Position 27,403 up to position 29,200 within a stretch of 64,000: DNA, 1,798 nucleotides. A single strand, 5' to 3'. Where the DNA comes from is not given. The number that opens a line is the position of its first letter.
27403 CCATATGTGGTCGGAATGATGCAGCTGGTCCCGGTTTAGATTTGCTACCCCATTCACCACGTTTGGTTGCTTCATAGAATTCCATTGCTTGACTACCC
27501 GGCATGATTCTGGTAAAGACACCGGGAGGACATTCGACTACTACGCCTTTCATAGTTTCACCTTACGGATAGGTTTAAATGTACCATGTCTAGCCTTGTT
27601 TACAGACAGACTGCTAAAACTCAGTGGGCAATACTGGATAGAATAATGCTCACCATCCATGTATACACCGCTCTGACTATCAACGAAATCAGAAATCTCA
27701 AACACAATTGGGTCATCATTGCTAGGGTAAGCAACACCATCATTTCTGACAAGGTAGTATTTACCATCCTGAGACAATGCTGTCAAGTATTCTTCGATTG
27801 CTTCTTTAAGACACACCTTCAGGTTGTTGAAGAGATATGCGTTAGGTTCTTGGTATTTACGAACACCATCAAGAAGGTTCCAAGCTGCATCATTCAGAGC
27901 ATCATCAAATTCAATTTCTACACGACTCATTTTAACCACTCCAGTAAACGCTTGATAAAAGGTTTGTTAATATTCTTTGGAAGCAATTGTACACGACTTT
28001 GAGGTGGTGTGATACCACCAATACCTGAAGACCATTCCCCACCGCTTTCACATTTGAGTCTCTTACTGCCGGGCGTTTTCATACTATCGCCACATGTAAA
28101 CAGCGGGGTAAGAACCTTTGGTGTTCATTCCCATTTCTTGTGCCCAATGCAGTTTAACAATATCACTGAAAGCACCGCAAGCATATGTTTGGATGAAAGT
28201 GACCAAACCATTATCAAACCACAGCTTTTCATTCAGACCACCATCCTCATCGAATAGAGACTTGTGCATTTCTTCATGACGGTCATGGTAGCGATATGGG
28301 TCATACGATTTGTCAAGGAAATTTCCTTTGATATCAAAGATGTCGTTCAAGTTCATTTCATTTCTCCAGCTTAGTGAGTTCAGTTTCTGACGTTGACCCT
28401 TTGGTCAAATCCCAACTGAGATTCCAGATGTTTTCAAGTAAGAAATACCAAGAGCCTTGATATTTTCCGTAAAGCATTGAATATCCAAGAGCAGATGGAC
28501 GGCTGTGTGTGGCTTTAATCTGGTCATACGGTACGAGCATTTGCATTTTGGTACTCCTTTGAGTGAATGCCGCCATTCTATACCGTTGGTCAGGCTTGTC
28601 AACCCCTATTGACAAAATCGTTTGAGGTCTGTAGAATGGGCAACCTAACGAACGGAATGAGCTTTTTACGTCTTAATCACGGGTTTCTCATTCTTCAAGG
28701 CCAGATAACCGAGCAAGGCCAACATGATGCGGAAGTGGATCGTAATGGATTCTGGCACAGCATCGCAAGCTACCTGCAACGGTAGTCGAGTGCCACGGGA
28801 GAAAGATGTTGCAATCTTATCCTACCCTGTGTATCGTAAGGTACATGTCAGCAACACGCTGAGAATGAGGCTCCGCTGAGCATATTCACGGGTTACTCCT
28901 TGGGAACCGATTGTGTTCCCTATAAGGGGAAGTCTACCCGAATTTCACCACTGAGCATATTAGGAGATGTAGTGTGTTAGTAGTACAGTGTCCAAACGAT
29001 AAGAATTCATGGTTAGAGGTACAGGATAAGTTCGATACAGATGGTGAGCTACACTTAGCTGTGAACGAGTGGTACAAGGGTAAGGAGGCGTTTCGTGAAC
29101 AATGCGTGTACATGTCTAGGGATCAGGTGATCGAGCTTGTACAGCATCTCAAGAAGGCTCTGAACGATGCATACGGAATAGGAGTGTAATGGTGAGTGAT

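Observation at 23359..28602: Leftward accessory island with a UvrD-like helicase and many tiny proteins, insulated by a bidirectional terminator and divergent promoters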

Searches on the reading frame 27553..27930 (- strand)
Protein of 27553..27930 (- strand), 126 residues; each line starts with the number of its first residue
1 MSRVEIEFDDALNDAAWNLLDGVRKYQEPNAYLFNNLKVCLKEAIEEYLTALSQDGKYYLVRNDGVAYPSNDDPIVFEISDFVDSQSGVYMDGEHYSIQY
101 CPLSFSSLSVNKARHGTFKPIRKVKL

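Call 11: search_protein_families(library=phrogs, proteins=[window:27553-27930:-], max_evalue=0.01)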
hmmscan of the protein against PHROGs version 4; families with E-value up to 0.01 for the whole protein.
window:27553-27930:- (126 aa): 0 families

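Call 13: search_protein_families(library=pfam, proteins=[window:27553-27930:-], max_evalue=0.1)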
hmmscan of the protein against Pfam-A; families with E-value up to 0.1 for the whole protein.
window:27553-27930:- (126 aa): 3 families
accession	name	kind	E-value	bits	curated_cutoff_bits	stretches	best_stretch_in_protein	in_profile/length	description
PF14201.11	DUF4318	-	0.028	15.2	27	0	58-93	3-50/75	Domain of unknown function (DUF4318)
PF08521.16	2CSK_N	-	0.057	13.9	23.2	1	7-65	23-74/140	Two-component sensor kinase N-terminal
PF17821.6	DUF5583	-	0.062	13.7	25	1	50-93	86-129/130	Family of unknown function (DUF5583)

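Call 36: search_protein_families(library=padloc, proteins=[window:27553-27930:-], max_evalue=0.01)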
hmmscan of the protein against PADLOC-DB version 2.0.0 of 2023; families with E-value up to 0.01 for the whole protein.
window:27553-27930:- (126 aa): 0 families

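Call 37: search_protein_families(library=ncbifam, proteins=[window:27553-27930:-], max_evalue=0.01)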
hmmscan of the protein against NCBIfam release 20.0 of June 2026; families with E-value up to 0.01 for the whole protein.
window:27553-27930:- (126 aa): 0 families

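Call 80: search_dna_similar(query=window:27553-27930:-, collection=phages, mode=protein, max_evalue=0.01, max_rows=10)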
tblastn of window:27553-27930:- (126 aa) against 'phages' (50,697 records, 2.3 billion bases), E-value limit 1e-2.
Records with a match: 2; places in all: 2; records where one place covers at least 80% of the query: 0.
Best place of each record, by identity: <60% 2.
By first word of the organism name: Pseudomonas 1; Vibrio 1.
By host as written in the record: Pseudomonas plecoglossicida XSDHY-P 1; Vibrio sp. 1.
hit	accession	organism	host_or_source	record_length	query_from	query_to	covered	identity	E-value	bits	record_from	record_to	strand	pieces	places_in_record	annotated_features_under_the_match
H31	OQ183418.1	Pseudomonas phage vB_PpS_SYP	Pseudomonas plecoglossicida XSDHY-P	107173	4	49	37%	57.4%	4e-6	50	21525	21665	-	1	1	hypothetical protein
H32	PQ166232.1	Vibrio phage BUCT_X002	Vibrio sp.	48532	1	51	40%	45.1%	5e-7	52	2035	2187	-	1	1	putative coil-containing protein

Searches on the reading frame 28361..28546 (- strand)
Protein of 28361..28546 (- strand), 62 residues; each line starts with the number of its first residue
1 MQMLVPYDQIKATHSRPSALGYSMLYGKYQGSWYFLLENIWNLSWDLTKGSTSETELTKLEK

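Call 11: search_protein_families(library=phrogs, proteins=[window:28361-28546:-], max_evalue=0.01)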
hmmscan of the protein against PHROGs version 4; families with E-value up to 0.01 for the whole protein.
window:28361-28546:- (62 aa): 0 families

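Call 13: search_protein_families(library=pfam, proteins=[window:28361-28546:-], max_evalue=0.1)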
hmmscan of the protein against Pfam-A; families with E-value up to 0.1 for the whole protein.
window:28361-28546:- (62 aa): 0 families

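Call 36: search_protein_families(library=padloc, proteins=[window:28361-28546:-], max_evalue=0.01)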
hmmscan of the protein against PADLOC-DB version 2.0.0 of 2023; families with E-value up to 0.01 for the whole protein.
window:28361-28546:- (62 aa): 0 families

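Call 37: search_protein_families(library=ncbifam, proteins=[window:28361-28546:-], max_evalue=0.01)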
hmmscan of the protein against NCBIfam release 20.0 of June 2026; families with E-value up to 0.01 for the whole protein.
window:28361-28546:- (62 aa): 0 families

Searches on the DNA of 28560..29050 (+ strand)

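Call 59: search_rna_families(source=window, start=28560, end=29050, threshold=evalue, max_evalue=10, show_alignments=2)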
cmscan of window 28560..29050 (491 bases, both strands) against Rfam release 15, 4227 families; matches with E-value up to 10: 0.
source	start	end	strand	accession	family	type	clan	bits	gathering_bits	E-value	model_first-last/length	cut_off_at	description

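Call 86: build_rna_model(alignment_id=A10)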
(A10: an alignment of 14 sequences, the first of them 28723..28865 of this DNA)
Model R1 built from alignment A10 (14 sequences, 148 columns); structure: RNAalifold consensus.
model positions 140; base pairs 32; branch points 4; effective number of sequences 2.01; information 0.59 bits per position. Calibrated on 0.2 Mb of random sequence (short: E-values are rough).
structure used (alignment columns):
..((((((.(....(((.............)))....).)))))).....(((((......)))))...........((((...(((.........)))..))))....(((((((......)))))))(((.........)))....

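Call 87: search_with_rna_model(model_id=R1, sources=[window, L001, L002, L003, L004, L005, L006, L007, L008, L009, L010, L011, L012, L013, L014, L015, L016, L017, L018, L020, L021, L022, L023, L024, L025, L026, L027, L028, L029, L030, L031, L032, L033, L034, L035, L036, L037, L038, L039, L040, L041, L042, L043, L044, L045, L046, L047, L048, L049, L050, L051, L052, L053, L054, L055, L056, L057, L058, L059, L060, L061, L062, L063, L064, L065, L066, L067, L068, L069, L070, L071, L072, L073, L074, L075, L076, L077, L078], max_evalue=1, make_alignment=true)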
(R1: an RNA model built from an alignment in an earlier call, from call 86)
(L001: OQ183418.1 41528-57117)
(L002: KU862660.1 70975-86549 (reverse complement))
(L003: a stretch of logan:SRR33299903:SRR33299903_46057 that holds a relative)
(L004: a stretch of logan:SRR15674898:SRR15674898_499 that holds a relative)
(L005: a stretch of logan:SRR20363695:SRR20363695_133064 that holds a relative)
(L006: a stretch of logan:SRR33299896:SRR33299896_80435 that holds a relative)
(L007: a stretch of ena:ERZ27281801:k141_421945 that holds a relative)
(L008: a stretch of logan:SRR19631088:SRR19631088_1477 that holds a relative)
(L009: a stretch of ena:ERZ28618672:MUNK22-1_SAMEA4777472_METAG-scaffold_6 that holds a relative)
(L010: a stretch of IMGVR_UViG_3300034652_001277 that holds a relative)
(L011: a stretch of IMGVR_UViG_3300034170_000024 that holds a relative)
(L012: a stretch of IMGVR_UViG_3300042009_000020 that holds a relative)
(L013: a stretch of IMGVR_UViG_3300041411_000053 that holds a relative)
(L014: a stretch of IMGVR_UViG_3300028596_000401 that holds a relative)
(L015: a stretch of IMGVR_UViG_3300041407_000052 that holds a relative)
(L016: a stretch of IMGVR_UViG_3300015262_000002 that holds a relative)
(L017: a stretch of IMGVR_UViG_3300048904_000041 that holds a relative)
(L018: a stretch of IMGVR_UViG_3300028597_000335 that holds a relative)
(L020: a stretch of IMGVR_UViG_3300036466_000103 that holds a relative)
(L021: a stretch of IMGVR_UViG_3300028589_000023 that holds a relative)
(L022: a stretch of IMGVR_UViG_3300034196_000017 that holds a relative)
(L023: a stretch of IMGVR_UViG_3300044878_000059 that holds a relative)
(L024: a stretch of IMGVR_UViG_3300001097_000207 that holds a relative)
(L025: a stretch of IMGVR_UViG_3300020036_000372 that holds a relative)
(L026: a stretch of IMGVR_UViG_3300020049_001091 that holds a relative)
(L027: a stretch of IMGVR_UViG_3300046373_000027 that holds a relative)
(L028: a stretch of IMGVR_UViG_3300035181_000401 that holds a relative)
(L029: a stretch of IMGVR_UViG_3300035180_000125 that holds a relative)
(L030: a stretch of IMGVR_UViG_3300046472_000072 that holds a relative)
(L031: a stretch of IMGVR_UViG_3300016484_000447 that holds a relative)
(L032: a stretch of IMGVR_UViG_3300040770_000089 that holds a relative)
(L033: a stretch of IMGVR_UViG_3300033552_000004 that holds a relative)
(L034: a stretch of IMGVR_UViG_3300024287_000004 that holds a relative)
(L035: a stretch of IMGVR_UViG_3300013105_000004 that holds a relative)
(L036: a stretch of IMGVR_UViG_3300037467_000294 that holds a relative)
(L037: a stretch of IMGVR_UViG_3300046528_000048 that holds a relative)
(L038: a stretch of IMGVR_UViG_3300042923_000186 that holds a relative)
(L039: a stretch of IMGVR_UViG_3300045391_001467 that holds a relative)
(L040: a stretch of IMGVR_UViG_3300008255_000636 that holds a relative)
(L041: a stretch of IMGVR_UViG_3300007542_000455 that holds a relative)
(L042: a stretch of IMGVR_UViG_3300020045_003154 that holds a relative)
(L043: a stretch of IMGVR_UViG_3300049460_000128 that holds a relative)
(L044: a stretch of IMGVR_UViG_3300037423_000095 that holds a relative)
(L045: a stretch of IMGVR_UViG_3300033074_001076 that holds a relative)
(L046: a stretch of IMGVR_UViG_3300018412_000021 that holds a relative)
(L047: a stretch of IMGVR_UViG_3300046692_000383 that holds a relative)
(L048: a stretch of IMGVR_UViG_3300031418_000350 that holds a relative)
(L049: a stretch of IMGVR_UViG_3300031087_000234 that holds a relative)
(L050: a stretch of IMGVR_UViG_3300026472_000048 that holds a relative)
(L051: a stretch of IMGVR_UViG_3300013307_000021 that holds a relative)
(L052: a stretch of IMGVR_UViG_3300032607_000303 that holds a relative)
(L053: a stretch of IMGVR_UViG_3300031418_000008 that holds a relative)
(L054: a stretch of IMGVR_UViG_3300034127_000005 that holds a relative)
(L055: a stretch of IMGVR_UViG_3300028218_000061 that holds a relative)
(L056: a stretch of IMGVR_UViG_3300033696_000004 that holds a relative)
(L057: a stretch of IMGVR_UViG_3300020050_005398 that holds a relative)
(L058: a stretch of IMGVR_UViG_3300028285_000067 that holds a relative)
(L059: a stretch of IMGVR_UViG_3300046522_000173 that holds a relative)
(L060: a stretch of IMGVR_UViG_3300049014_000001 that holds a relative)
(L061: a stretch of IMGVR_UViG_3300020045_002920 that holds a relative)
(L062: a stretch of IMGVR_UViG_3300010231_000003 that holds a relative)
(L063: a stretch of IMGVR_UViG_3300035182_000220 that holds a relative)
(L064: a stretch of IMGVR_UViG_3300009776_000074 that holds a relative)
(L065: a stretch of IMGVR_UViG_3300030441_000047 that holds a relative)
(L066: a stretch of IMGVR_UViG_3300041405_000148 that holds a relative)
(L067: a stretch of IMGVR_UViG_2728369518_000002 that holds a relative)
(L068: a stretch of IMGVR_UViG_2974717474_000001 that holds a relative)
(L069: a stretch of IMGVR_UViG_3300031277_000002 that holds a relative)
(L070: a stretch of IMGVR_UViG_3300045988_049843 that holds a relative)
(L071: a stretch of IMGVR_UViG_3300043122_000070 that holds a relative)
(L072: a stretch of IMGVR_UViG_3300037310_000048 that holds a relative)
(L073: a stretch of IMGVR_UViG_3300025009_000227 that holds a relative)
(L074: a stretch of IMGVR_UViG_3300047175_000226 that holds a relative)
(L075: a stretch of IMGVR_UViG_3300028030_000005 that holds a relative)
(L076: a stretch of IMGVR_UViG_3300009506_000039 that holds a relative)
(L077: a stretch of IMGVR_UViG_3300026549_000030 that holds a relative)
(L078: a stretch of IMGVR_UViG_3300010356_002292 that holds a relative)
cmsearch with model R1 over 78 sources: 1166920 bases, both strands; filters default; matches with E-value up to 1: 15.
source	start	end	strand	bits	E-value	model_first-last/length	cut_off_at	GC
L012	5507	5645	-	147.2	8.3e-40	1-140/140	no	0.47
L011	5311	5449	-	145.9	2e-39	1-140/140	no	0.53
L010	5513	5651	-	144.8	4.2e-39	1-140/140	no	0.48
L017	5945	6083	-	143.5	1e-38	1-140/140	no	0.52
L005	6170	6308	-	138.5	2.7e-37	1-140/140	no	0.5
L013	5331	5469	-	134.8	3e-36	1-140/140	no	0.47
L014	5743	5881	-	134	5.4e-36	1-140/140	no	0.53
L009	7084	7222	-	133.9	5.7e-36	1-140/140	no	0.53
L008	6145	6283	-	131.4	3.1e-35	1-140/140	no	0.5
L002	3989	4123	-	128.8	1.7e-34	1-140/140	no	0.53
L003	7179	7320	-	126.3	8.9e-34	1-140/140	no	0.49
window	28723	28863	+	123.3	6.6e-33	1-140/140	no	0.5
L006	6888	7026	-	122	1.5e-32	1-140/140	no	0.5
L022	5268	5405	-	114.2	2.8e-30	1-140/140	no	0.52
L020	6407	6566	-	31.3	2.2e-06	1-140/140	no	0.47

Alignment A11: 15 matches aligned to the model, 177 columns, each read 5' to 3' on its own strand. Consensus structure (alignment columns), stored with it:
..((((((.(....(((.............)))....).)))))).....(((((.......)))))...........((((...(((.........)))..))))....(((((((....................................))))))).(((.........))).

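Call 90: search_with_rna_model(model_id=R1, sources=[L079, L080, L081, L082, L083, L084, L085, L086, L087, L088, L089, L090, L091, L092, L093, L094, L095, L096, L097, L098, L099, L100, L101, L102, L103, L104, L105, L106, L107, L108, L109, L110, L111, L112, L113, L114, L115], max_evalue=1)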
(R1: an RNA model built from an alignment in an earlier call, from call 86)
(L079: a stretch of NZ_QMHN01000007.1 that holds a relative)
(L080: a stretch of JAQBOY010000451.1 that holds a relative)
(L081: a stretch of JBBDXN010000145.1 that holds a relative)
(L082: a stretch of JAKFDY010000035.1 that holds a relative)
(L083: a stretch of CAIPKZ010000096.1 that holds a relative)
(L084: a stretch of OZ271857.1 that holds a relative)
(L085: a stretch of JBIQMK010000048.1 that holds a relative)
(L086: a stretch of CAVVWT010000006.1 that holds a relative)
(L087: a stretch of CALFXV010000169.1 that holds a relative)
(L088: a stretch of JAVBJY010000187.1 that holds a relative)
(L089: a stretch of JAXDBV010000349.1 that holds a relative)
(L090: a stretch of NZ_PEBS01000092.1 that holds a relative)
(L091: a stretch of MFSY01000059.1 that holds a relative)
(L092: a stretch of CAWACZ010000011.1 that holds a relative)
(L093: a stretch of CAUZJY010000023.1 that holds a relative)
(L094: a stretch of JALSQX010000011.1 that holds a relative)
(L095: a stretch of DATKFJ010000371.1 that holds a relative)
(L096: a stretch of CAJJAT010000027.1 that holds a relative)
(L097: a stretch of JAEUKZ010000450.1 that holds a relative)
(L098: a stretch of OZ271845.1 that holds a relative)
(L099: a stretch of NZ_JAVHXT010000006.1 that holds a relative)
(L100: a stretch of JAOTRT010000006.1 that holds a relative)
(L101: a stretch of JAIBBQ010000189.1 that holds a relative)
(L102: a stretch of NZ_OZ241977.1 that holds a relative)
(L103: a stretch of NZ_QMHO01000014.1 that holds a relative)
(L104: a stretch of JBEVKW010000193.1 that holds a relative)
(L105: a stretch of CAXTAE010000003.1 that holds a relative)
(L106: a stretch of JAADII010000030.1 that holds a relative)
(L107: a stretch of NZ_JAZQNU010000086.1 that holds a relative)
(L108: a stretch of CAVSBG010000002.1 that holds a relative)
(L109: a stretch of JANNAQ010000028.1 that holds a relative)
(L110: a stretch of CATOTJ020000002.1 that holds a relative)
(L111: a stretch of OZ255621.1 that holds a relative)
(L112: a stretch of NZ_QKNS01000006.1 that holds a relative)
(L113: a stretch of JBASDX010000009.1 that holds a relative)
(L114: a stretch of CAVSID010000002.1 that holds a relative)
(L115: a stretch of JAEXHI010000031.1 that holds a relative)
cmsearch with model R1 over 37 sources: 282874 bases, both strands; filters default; matches with E-value up to 1: 0.
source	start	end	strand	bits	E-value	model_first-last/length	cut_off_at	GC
